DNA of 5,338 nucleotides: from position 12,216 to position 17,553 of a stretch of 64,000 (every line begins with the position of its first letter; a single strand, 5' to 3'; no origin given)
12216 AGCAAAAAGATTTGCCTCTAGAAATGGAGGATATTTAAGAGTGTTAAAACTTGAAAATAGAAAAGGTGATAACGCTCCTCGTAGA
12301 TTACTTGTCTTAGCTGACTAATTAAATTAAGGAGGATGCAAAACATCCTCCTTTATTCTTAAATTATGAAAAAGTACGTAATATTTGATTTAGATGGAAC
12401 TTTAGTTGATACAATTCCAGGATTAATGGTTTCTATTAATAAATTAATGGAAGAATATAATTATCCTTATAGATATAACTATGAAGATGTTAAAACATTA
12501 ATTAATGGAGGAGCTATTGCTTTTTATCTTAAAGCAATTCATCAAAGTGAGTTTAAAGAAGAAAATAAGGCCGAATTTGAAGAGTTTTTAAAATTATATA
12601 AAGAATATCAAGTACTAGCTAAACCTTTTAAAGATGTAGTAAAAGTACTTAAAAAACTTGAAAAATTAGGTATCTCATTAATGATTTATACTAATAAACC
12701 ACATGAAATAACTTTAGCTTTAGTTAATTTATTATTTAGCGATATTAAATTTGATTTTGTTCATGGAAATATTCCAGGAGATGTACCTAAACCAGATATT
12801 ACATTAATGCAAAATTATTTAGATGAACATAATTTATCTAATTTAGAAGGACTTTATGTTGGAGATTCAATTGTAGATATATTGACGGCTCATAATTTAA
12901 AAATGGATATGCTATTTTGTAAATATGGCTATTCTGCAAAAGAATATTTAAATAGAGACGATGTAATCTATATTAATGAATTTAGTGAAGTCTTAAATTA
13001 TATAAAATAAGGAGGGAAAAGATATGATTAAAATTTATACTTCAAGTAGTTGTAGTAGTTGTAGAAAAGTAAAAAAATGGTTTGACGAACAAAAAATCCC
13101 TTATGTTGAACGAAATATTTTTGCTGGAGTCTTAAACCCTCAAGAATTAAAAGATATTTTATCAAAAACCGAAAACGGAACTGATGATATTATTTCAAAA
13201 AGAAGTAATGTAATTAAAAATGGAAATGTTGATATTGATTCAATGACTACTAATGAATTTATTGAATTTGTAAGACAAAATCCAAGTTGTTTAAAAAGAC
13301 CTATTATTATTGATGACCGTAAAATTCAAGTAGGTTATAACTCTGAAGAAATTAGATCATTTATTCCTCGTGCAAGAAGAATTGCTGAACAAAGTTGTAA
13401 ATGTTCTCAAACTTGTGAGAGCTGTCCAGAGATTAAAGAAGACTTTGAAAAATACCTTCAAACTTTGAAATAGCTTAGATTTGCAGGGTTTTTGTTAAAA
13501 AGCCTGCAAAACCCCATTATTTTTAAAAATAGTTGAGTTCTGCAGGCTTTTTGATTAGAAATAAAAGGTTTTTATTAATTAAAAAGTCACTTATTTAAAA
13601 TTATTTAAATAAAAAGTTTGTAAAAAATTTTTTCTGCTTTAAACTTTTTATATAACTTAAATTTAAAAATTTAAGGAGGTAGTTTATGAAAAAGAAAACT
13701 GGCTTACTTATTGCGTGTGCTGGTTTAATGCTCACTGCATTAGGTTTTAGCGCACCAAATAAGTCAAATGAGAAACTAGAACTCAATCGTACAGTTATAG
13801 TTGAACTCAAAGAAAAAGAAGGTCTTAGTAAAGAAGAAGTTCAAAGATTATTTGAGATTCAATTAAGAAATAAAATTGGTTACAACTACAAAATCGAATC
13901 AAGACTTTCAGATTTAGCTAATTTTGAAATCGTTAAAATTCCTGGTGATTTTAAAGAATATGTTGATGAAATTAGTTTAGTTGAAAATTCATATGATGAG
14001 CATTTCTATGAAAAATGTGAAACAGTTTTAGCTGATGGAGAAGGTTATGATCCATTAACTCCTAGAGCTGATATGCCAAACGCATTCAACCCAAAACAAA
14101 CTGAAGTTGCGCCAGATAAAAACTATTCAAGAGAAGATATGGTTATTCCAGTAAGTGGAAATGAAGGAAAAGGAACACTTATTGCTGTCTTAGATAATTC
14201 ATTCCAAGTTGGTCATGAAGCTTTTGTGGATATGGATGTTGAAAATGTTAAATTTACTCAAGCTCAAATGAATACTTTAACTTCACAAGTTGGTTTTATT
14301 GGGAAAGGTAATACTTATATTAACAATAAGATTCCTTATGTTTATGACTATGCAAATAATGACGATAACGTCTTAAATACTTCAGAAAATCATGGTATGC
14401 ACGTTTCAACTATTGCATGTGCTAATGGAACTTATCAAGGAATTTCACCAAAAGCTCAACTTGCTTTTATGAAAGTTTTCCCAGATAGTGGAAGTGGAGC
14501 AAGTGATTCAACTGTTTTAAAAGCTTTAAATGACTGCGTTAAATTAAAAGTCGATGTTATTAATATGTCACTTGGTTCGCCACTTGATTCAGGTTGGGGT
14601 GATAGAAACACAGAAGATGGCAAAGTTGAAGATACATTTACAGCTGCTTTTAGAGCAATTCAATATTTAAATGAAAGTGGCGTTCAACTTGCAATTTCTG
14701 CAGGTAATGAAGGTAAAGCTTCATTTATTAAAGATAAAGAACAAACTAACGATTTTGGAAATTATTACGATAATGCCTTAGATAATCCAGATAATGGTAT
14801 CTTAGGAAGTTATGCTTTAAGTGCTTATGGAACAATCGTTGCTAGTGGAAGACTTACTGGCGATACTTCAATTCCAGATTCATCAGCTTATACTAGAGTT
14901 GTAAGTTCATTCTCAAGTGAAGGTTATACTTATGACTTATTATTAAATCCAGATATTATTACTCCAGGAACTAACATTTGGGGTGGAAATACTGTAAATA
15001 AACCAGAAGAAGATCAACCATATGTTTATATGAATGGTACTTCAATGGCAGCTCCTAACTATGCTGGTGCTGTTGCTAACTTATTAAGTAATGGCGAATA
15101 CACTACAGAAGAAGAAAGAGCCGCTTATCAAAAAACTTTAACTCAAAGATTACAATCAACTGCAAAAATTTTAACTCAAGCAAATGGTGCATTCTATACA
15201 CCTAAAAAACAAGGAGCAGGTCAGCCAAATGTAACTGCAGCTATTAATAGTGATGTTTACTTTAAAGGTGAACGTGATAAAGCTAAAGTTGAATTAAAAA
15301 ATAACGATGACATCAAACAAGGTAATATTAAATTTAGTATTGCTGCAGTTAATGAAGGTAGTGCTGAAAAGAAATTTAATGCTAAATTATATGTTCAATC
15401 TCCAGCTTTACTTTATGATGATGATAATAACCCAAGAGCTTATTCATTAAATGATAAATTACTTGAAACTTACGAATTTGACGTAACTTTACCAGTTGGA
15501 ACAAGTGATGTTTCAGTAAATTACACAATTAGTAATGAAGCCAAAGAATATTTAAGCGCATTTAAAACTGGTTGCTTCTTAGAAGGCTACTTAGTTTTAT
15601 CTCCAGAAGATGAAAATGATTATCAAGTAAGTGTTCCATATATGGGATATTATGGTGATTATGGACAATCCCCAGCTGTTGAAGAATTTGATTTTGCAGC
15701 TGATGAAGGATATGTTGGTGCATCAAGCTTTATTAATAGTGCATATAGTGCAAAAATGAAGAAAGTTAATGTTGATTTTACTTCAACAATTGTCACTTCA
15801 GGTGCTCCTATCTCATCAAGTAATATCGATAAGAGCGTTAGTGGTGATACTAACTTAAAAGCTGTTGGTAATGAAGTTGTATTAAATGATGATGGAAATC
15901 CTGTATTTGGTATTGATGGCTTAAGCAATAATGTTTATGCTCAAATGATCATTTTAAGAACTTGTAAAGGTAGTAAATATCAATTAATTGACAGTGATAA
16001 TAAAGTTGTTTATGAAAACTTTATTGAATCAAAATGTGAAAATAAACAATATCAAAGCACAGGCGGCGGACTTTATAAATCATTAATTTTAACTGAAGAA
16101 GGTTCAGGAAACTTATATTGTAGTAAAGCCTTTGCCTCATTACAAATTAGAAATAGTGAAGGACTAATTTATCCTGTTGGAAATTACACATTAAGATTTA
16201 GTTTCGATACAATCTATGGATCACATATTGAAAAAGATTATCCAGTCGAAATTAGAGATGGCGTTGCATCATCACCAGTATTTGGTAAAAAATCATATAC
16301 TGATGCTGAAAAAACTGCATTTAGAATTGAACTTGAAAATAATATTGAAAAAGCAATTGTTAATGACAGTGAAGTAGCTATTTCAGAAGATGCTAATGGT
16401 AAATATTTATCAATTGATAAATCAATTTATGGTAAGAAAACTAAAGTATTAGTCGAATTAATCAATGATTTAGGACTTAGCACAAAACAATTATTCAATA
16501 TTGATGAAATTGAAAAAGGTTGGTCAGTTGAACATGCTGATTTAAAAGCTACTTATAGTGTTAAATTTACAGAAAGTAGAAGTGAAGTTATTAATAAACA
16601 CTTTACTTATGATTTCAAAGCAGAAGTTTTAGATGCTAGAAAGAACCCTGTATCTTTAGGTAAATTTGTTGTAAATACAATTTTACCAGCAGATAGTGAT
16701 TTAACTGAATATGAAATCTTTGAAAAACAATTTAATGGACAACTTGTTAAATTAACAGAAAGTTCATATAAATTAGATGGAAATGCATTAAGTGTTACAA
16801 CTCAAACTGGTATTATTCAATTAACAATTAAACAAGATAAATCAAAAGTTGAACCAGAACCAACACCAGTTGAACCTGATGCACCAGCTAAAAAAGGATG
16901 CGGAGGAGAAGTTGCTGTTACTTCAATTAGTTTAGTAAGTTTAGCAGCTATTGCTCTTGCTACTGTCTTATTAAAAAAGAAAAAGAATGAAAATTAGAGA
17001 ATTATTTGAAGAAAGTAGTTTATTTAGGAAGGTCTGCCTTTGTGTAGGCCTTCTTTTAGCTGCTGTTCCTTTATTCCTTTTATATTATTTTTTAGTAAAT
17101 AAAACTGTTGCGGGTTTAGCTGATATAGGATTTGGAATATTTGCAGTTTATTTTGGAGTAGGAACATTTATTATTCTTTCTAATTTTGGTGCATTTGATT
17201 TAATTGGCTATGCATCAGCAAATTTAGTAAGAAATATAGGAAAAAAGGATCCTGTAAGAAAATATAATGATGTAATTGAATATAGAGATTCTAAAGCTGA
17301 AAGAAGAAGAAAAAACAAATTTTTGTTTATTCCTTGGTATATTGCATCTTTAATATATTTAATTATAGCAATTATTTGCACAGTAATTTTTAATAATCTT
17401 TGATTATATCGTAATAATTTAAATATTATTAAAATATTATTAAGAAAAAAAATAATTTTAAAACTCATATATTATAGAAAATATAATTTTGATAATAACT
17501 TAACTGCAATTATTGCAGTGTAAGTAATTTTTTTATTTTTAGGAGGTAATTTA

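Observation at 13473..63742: Dispersed DNA-level motif (core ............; extended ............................) in intergenic and coding DNA, both orientations, all three frames: candidate uptake-signal-like or otherwise undescribed genome-wide signal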

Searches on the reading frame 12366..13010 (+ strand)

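Call 24: search_protein_families(library=pfam, proteins=[window:12366-13010:+])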
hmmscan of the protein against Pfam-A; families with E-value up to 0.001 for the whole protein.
window:12366-13010:+ (214 aa): 3 families
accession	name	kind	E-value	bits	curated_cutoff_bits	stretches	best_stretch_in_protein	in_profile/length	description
PF13419.12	HAD_2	-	2.9e-32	112.7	23.8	1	5-183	1-176/178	Haloacid dehalogenase-like hydrolase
PF00702.32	Hydrolase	-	4.5e-22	79.8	26.4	1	3-177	2-189/191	haloacid dehalogenase-like hydrolase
PF12710.13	HAD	-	0.0008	20.3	27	0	5-174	1-187/189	haloacid dehalogenase-like hydrolase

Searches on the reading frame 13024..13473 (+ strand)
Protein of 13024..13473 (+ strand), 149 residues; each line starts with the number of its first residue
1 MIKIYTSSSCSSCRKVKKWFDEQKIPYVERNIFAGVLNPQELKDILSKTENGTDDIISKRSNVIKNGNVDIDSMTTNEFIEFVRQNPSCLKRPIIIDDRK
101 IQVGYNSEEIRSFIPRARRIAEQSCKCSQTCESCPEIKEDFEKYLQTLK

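Call 24: search_protein_families(library=pfam, proteins=[window:13024-13473:+])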
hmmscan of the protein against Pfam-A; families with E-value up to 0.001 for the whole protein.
window:13024-13473:+ (149 aa): 2 families
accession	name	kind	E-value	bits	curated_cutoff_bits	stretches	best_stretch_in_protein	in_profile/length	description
PF03960.21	ArsC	-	4e-24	85.2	24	1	5-113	1-79/79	ArsC family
PF00462.30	Glutaredoxin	-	3.2e-06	27.7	22.9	1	2-35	1-34/60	Glutaredoxin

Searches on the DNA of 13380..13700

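Call 64: search_rna_families(source=window, start=13380, end=13700, threshold=evalue, max_evalue=1)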
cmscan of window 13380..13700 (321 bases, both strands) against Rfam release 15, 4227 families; matches with E-value up to 1: 8.
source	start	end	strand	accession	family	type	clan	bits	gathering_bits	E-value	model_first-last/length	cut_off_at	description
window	13483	13594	-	RF03922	MIR2119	Gene; miRNA;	-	23.7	73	0.64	1-188/188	no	MIR2119 microRNA precursor family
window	13502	13595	-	RF02822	Srn266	Gene; sRNA;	-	23.3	63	0.12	1-112/112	no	Streptococcus RNA 266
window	13430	13556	+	RF00506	Thr_leader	Cis-reg; leader;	-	23.2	55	0.028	1-118/118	no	Threonine operon leader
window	13432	13471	+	RF01375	CRISPR-DR62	Gene; CRISPR;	-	23.1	45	0.98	1-37/37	no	CRISPR RNA direct repeat element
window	13489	13562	+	RF04130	MIR7996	Gene; miRNA;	-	22.4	119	0.069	1-190/190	no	MIR7996 microRNA precursor family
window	13485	13579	+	RF00515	PyrR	Cis-reg;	-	21.9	54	0.66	1-115/115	no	PyrR binding site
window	13499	13551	-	RF04157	MIR9486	Gene; miRNA;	-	21.7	100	0.04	1-119/119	no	MIR9486 microRNA precursor family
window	13494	13555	+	RF03743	MIR7696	Gene; miRNA;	-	19.2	83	0.4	1-88/88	no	MIR7696 microRNA precursor family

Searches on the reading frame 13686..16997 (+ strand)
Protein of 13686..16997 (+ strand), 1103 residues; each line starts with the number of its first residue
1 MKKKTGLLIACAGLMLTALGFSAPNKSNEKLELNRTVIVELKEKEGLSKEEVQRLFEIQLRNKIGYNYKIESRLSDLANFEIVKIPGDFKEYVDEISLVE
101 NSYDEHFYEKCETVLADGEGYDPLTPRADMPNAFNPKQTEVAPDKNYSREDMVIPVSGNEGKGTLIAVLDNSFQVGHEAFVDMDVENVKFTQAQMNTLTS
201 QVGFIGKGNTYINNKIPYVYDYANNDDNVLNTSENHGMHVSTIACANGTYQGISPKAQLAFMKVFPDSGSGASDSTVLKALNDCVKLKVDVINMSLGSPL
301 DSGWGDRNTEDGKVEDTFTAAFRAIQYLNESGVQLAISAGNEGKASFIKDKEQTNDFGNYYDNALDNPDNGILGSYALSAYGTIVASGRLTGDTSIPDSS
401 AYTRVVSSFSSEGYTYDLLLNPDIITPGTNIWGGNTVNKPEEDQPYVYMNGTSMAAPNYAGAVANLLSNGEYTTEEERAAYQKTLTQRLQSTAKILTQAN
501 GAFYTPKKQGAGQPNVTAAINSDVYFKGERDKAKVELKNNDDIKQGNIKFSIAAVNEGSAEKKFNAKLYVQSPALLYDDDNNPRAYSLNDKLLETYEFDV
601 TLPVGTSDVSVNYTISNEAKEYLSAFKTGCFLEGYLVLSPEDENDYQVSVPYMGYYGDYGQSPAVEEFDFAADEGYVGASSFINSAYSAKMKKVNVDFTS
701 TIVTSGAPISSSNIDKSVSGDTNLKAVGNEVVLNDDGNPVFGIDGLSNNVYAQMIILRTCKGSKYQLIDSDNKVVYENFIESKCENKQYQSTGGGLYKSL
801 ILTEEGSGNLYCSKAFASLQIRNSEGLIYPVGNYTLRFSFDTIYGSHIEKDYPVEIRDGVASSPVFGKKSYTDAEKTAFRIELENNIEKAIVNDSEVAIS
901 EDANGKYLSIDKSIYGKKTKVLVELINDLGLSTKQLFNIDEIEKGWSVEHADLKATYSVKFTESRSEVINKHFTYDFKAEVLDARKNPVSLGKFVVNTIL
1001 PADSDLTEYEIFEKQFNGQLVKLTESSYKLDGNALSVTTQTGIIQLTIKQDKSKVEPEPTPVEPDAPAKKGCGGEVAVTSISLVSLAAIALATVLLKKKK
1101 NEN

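Call 24: search_protein_families(library=pfam, proteins=[window:13686-16997:+])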
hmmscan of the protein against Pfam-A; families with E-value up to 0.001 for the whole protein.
window:13686-16997:+ (1103 aa): 1 family
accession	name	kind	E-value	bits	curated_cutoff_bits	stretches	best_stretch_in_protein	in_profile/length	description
PF00082.27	Peptidase_S8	-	4.8e-35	121.7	21.8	1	161-488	1-276/288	Subtilase family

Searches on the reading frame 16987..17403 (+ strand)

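Call 24: search_protein_families(library=pfam, proteins=[window:16987-17403:+])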
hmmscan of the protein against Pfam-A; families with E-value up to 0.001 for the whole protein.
window:16987-17403:+ (138 aa): 1 family
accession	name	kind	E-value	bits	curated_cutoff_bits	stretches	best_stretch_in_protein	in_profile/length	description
PF13038.11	DUF3899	-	4.7e-05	24.1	23.4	1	49-132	5-87/88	Domain of unknown function (DUF3899)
